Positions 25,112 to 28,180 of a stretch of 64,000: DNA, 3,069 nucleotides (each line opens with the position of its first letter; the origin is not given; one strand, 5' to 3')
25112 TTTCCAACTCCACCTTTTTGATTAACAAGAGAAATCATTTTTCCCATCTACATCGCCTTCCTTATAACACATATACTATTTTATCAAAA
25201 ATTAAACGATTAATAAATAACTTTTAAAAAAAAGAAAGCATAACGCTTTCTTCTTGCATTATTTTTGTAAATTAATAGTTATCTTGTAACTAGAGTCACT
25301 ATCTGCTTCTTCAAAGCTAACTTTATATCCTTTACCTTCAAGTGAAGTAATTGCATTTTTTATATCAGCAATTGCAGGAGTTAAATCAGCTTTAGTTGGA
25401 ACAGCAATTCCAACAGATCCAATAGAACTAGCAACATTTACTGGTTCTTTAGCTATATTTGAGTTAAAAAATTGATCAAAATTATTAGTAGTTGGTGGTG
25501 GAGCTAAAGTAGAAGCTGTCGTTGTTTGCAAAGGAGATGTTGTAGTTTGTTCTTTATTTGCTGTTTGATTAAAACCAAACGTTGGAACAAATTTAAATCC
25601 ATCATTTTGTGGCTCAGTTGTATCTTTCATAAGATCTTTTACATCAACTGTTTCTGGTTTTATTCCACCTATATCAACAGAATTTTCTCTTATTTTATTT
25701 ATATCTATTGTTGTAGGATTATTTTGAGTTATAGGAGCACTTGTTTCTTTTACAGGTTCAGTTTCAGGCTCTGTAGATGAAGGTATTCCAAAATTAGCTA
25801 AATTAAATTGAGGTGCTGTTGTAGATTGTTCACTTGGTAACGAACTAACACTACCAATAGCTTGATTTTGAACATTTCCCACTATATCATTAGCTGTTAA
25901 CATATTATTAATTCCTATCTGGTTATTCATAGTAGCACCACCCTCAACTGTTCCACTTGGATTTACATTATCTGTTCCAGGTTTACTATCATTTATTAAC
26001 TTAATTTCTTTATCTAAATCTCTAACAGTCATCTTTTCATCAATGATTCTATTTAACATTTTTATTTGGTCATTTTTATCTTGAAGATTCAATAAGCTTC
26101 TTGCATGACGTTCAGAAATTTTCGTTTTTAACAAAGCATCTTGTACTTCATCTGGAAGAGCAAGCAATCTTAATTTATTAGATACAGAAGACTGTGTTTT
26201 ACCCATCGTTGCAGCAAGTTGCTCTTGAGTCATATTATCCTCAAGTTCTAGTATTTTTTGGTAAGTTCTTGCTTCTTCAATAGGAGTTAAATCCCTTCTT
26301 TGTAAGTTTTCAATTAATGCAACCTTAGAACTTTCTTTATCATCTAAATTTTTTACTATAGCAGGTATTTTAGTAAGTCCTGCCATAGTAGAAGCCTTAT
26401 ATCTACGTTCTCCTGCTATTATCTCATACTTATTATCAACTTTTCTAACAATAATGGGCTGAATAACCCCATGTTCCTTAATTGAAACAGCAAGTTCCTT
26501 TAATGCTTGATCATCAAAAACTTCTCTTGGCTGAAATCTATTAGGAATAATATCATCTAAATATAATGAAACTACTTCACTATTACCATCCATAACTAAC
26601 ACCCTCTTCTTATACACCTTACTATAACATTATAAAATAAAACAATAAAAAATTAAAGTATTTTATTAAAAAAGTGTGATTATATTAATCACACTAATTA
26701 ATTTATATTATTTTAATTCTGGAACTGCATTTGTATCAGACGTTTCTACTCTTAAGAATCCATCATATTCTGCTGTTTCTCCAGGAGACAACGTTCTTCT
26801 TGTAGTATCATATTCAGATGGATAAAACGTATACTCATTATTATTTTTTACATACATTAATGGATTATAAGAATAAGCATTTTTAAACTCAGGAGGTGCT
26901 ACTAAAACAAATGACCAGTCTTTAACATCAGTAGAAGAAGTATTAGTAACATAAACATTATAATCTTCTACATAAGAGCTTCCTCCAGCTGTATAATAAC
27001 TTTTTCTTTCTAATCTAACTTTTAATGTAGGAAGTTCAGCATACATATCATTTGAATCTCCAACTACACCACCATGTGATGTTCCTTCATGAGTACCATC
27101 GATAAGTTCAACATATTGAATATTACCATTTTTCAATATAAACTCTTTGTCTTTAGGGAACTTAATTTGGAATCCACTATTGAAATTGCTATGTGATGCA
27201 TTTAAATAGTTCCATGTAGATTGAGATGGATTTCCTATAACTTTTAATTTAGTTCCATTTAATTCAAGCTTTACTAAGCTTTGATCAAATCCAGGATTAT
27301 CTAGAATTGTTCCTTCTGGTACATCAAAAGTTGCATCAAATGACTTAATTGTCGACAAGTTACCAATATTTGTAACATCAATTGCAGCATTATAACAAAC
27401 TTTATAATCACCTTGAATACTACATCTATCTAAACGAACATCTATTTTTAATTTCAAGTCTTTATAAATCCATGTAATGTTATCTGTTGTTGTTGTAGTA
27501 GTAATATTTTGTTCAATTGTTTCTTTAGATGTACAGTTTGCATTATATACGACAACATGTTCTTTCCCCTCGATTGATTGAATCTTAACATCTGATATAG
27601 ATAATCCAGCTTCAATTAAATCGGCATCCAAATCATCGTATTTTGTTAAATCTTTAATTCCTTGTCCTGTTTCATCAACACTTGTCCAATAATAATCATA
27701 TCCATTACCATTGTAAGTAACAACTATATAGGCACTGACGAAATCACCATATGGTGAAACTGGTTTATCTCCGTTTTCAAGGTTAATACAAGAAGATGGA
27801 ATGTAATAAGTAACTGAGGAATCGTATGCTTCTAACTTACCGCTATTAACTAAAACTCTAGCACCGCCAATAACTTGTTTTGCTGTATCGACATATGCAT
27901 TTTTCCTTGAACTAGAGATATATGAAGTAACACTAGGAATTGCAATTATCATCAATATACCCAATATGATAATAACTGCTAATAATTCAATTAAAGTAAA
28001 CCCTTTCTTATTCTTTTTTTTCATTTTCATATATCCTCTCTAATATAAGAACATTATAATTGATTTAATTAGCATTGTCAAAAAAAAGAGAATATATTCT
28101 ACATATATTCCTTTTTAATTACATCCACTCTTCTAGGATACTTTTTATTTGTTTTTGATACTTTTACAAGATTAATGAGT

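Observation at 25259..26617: Noc paralog with a roughly 220-residue low-complexity C-terminal extension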

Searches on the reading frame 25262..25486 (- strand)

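Call 13: search_protein_families(library=ncbifam, proteins=[window:25262-25486:-], max_evalue=10)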
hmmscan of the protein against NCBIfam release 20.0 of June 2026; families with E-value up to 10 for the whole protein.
seq(75 aa): 2 families
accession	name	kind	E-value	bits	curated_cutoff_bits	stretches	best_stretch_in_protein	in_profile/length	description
TIGR04285.1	nucleoid_noc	exception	0.0065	15.9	315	1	32-75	212-255/255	nucleoid occlusion protein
NF040907.2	ChvE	equivalog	0.049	12.9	460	1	25-66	1-41/324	multiple monosaccharide ABC transporter substrate-binding protein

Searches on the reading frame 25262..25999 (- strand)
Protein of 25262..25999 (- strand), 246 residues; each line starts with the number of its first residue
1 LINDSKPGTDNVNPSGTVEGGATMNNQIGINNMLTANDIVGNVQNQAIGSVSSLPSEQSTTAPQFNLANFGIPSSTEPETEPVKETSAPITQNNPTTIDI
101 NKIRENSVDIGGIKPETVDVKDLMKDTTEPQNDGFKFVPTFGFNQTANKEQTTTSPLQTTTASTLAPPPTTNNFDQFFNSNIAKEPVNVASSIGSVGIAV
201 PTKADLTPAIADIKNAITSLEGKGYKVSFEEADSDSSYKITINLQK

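Call 13: search_protein_families(library=ncbifam, proteins=[window:25262-25999:-], max_evalue=10)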
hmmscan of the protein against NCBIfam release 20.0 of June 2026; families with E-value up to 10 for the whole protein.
seq(246 aa): 1 family
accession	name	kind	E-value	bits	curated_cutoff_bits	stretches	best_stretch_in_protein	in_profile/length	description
TIGR04285.1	nucleoid_noc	exception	0.052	12.9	315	1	204-246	213-255/255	nucleoid occlusion protein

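Call 46: search_protein_representatives(alignment_id=A2)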
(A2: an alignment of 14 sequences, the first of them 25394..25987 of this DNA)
Query: 14 sequences, 186 profile positions. Proteins with E-value up to 0.001 (for the whole library): 14; up to 1e-10: 10; up to 1e-30: 0. The best 14 are listed.
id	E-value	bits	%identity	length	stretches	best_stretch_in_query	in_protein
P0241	4.3e-28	114.9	-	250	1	3-186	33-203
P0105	6.3e-28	114.4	-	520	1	46-186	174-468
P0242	5.7e-27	111.3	-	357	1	12-186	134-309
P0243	3.4e-19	85.9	-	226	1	45-186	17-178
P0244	1.6e-17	80.4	-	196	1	70-183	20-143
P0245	3.5e-17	79.4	-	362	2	13-184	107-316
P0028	4.2e-14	69.3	-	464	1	29-179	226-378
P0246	2.0e-13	67.1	-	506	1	67-184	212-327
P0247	3.4e-13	66.4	-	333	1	11-185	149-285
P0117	1.6e-11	60.9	-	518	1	44-186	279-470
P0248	3.3e-07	46.8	-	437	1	23-185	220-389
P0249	6.1e-05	39.4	-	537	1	10-166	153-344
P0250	6.8e-05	39.3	-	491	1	16-165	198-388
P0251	7.4e-04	35.9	-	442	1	24-175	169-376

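Call 66: search_protein_families(library=pfam, proteins=[window:25394-25987:-], max_evalue=10)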
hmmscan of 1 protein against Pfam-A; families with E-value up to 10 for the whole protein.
window:25394-25987:- (198 aa): 0 families

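Call 67: search_solved_structures(query=A2, max_evalue=10)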
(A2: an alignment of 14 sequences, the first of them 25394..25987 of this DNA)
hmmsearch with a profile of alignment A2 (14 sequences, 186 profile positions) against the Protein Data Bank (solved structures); distinct sequences matched with E-value up to 10: 0.
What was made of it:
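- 25394..25987 (-): Expanded linker between the DNA-binding and C-terminal domains (residues 203-400, 198 aa). It is rich in T/N/P/S, has net charge -10 and is predicted disordered. No Pfam or PDB match (calls 66, 67).
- None of them matches a Pfam family or a solved structure (calls 66, 67).
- Tried and rejected: Pfam at E up to 10, and a profile search of PDB sequences, found nothing for the linker alone (calls 66, 67).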

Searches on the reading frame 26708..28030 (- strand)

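Call 3: search_protein_families(library=pfam, proteins=[window:26708-28030:-], max_evalue=0.01)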
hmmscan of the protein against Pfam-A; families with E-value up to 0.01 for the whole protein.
window:26708-28030:- (440 aa): 1 family
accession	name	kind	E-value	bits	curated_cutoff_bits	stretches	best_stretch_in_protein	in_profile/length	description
PF07963.17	N_methyl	-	1.1e-08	34.7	21.2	1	5-31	1-27/27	Prokaryotic N-terminal methylation motif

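Call 4: search_protein_families(library=ncbifam, proteins=[window:26708-28030:-], max_evalue=0.01)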
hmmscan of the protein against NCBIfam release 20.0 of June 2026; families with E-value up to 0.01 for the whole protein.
window:26708-28030:- (440 aa): 10 families
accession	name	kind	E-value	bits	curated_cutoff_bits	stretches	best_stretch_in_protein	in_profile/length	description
NF040999.1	pilin_ComGC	equivalog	2.3e-07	30.9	75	1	8-39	1-32/84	competence type IV pilus major pilin ComGC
TIGR02532.1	IV_pilin_GFxxxE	domain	3.8e-07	29.7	16.3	1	8-31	1-24/24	prepilin-type N-terminal cleavage/methylation domain-containing protein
NF007862.0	PRK10574.1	equivalog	6.3e-07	29.6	138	1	6-53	2-46/145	prepilin peptidase-dependent pilin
TIGR01710.1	typeII_sec_gspG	equivalog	7e-07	29.3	88.85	1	9-45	1-37/134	type II secretion system major pseudopilin GspG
NF041775.1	typeIV_PilA_Myxo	equivalog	1.5e-05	25.1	400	1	8-43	10-45/214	type IV pilin protein PilA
TIGR02596.1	TIGR02596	subfamily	7.4e-05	22.9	70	1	11-46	1-36/196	Verru_Chthon cassette protein D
NF041013.1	T4P_ComGE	equivalog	0.00018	21.5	49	1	6-42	1-37/83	competence type IV pilus minor pilin ComGE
NF040982.1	ComGD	equivalog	0.00092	19.6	70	1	8-43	1-36/139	competence type IV pilus minor pilin ComGD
TIGR01708.2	typeII_sec_gspH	equivalog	0.0015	18.6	80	1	9-35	2-28/169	type II secretion system minor pseudopilin GspH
NF007800.0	PRK10506.1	equivalog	0.0042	16.9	158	1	3-52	3-49/163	prepilin peptidase-dependent protein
